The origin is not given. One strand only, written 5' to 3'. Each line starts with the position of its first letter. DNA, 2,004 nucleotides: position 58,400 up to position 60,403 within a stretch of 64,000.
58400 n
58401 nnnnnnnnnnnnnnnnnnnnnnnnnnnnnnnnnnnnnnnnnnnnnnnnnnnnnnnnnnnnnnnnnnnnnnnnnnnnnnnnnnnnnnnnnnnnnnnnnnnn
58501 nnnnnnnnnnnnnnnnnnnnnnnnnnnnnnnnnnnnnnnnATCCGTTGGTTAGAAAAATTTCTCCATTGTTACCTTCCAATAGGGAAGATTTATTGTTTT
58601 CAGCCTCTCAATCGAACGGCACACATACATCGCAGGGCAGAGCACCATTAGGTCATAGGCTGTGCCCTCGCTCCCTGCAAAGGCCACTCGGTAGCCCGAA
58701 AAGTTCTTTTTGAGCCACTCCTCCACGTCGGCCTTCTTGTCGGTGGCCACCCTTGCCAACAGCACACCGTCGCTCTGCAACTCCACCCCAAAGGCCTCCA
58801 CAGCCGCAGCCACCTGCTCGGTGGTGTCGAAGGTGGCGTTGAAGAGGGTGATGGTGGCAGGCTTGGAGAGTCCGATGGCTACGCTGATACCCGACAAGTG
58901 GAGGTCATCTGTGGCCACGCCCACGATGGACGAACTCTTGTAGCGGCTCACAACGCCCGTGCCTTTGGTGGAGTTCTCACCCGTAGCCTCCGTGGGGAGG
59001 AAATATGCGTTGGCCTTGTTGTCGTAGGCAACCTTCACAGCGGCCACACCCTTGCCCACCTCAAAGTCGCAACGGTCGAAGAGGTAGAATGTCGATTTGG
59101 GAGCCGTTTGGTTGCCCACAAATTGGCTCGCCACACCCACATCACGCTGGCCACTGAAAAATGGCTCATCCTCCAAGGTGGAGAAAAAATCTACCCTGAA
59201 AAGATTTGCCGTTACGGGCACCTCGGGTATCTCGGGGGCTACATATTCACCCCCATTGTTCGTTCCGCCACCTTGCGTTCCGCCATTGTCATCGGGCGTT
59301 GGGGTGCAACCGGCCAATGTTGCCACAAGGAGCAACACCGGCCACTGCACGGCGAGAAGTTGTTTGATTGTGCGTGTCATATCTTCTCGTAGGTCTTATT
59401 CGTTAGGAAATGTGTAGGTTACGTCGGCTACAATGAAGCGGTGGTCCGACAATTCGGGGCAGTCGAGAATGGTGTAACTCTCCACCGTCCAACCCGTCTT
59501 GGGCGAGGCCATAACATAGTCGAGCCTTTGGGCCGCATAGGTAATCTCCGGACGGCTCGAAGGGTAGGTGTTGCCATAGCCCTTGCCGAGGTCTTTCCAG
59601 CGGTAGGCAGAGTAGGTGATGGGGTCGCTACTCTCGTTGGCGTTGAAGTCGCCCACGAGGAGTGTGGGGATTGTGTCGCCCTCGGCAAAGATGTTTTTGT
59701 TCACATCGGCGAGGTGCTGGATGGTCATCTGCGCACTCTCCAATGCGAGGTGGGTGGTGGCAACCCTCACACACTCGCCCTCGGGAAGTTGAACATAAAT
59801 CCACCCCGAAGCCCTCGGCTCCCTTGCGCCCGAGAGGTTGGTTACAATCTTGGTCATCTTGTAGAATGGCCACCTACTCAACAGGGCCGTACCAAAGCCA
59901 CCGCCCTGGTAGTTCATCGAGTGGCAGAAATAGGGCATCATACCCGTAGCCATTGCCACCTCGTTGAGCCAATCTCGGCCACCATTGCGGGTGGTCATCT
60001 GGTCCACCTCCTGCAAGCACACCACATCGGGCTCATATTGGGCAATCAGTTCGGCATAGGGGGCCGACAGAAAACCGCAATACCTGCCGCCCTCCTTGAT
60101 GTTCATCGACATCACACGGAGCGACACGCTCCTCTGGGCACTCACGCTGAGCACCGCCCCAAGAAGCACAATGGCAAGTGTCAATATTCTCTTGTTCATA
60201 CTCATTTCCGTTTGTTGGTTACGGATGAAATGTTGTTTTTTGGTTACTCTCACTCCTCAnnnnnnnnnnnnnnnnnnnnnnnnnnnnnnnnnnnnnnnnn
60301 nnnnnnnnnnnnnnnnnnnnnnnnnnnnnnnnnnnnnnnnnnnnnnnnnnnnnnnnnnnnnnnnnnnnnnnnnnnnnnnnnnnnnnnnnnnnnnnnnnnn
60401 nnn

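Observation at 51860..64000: PUL-2 pairs two GH89 enzymes with two secreted EEP phosphoesterases: candidate teichoic-acid or phosphoglycan utilisation locus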

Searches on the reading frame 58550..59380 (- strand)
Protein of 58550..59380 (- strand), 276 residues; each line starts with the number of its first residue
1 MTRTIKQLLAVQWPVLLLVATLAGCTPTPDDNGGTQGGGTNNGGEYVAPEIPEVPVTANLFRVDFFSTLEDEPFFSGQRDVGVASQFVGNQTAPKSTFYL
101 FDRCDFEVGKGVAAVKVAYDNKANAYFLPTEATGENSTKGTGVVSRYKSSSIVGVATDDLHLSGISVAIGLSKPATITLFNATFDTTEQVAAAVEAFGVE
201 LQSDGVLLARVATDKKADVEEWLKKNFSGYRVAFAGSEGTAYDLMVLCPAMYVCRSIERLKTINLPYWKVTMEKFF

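Call 3: search_protein_families(library=pfam, proteins=[window:58550-59380:-], max_evalue=0.01)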
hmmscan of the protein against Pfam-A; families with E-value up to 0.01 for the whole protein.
window:58550-59380:- (276 aa): 0 families

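Call 14: search_solved_structures(query=window:58550-59380:-, max_evalue=1)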
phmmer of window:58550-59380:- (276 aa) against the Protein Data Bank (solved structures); distinct sequences matched with E-value up to 1: 2.
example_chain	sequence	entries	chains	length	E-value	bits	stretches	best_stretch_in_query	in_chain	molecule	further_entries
5xor_A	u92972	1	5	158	0.2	14.2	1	82-157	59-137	Rep protein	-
3tr3_A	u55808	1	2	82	0.29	13.7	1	217-254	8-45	BolA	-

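Call 15: search_protein_families(library=ncbifam, proteins=[window:58550-59380:-], max_evalue=0.01)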
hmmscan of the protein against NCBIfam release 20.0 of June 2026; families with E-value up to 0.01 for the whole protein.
window:58550-59380:- (276 aa): 0 families

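Call 74: predict_structure(alignment_id=A2)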
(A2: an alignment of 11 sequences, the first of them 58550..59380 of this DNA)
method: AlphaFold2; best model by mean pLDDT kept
length: 276 residues; sequences in the alignment: 11
mean_pLDDT: 81.9   pTM: 0.76
mean pLDDT of the five models: 81.9, 80.9, 80.6, 79.6, 77.9
residues with pLDDT >= 90: 153; 70-90: 70; 50-70: 13; < 50: 40
segments of 3 or more residues with pLDDT < 50: 1-9, 12-14, 16-18, 20-44
pLDDT, mean of each block of 10 residues (from residue 1): 45 48 36 29 58 88 92 76 89 80 90 92 93 89 93 88 93 91 94 93 94 95 91 90 95 94 90 87
secondary structure, 60 per line:
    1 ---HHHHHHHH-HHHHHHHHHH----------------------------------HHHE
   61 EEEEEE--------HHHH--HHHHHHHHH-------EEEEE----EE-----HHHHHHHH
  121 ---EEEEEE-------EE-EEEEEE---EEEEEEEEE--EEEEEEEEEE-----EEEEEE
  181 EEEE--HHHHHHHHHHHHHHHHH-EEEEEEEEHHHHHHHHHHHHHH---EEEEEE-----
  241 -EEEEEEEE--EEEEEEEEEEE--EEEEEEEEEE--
elements in order: H4-11 H13-22 E60-66 H75-78 H81-89 E97-101 H113-120 E124-129 E140-145 E149-157 E160-169 E175-184 H187-203 E205-212 H213-226 E230-235 E242-249 E252-262 E265-274

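Call 77: fold_search(model_id=the predicted structure, library=pdb)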
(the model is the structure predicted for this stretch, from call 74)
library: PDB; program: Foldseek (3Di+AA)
matches with E <= 10: 1034; with E <= 0.001: 61
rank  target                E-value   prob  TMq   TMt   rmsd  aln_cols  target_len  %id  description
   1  3teb_B                3.4e-08  1.00  0.53  0.55   5.4       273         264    7  endonuclease/exonuclease/phosphatase family protein from Leptotrichia buccalis C-1013-b (released 2011-08-31)
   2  3teb_A                2.2e-07  1.00  0.54  0.57   5.0       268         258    6  endonuclease/exonuclease/phosphatase family protein from Leptotrichia buccalis C-1013-b (released 2011-08-31)
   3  5inn_B                3.1e-07  1.00  0.51  0.58   5.0       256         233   10  Mouse Tdp2 D358N protein, apo state with increased disorder amongst variable DNA-binding grasp conformations (released 2016-04-27)
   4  5inn_A                8.5e-07  1.00  0.47  0.53   5.8       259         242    9  Mouse Tdp2 D358N protein, apo state with increased disorder amongst variable DNA-binding grasp conformations (released 2016-04-27)
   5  4gz1_A                1.5e-06  1.00  0.50  0.54   5.5       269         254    8  Mus Musculus Tdp2 reaction product (5'-phosphorylated DNA)-Mg2+ complex at 1.5 Angstroms resolution (released 2012-10-31)
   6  5tvq_A                2.1e-06  1.00  0.46  0.49   6.2       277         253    9  Mouse Tdp2 catalytic domain bound to SUMO2 (released 2017-09-27)
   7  5inp_A                2.2e-06  1.00  0.52  0.56   5.2       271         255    8  Mouse Tdp2 reaction product (5'-phosphorylated DNA)-Mn2+ complex (released 2016-04-27)
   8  4puq_A                2.2e-06  1.00  0.50  0.54   5.5       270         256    8  Mus Musculus Tdp2 reaction product complex with 5'-phosphorylated RNA/DNA, glycerol, and Mg2+ (released 2014-05-14)
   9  5ht2_A                2.3e-06  1.00  0.52  0.55   5.4       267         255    8  Mouse Tdp2 reaction product (5'-phosphorylated DNA)-Mg2+ complex with 1-N6-etheno-adenine (released 2016-04-27)
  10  4gyz_F                2.3e-06  1.00  0.47  0.51   5.8       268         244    9  Mus Musculus Tdp2 Bound to dAMP and Mg2+ (released 2012-10-31)
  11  5ino_B                2.5e-06  1.00  0.49  0.53   5.6       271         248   10  Human Tdp2 reaction product (5'-phosphorylated DNA)-Mg2+ complex (released 2016-04-27)
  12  4gyz_E                2.6e-06  1.00  0.51  0.55   5.3       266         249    8  Mus Musculus Tdp2 Bound to dAMP and Mg2+ (released 2012-10-31)
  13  4gz2_B                2.6e-06  1.00  0.49  0.54   5.4       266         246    9  Mus Musculus Tdp2 excluded ssDNA complex (released 2012-10-31)
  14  4f1h_A                4.2e-06  1.00  0.49  0.53   5.9       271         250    9  Crystal structure of TDP2 from Danio rerio complexed with a single strand DNA (released 2012-10-31)
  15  4f1h_B                4.2e-06  1.00  0.46  0.50   7.4       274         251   12  Crystal structure of TDP2 from Danio rerio complexed with a single strand DNA (released 2012-10-31)
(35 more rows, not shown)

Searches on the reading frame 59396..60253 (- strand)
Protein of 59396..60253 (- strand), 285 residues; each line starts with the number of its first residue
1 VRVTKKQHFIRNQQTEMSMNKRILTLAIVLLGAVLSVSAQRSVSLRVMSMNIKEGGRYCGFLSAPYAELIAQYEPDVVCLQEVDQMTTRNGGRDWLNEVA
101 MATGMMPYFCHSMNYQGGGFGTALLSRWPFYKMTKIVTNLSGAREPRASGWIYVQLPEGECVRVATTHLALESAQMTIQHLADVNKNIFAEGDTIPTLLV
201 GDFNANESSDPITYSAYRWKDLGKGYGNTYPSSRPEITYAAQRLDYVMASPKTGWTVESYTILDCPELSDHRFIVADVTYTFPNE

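Call 3: search_protein_families(library=pfam, proteins=[window:59396-60253:-], max_evalue=0.01)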
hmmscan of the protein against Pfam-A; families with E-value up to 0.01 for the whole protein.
window:59396-60253:- (285 aa): 2 families
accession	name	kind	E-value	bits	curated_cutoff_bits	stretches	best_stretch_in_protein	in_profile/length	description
PF03372.29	Exo_endo_phos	-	4e-20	72.9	24.5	1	67-271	23-225/225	Endonuclease/Exonuclease/phosphatase family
PF23226.1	Exo_endo_phos_PGAP2IP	-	0.00076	19.3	27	1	67-134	27-92/239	PGAP2IP, C-terminal nuclease-like domain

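Call 11: search_solved_structures(query=window:59396-60205:-, max_evalue=0.01)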
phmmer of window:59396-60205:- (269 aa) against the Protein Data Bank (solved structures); distinct sequences matched with E-value up to 0.01: 2.
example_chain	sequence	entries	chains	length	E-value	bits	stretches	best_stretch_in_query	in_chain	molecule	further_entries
6mal_A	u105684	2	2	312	0.008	18.7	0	52-210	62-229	Nocturnin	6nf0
6bt1_A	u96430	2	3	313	0.0081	18.7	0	52-210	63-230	Nocturnin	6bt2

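Call 15: search_protein_families(library=ncbifam, proteins=[window:59396-60205:-], max_evalue=0.01)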
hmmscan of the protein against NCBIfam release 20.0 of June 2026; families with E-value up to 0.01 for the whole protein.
window:59396-60205:- (269 aa): 2 families
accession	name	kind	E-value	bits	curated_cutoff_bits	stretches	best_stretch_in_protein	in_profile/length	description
NF003842.0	PRK05421.1-4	equivalog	8.9e-06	25.3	144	1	26-263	29-256/259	endonuclease/exonuclease/phosphatase family protein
TIGR00633.1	xth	equivalog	0.00039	20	99.05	0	50-119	19-81/255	exodeoxyribonuclease III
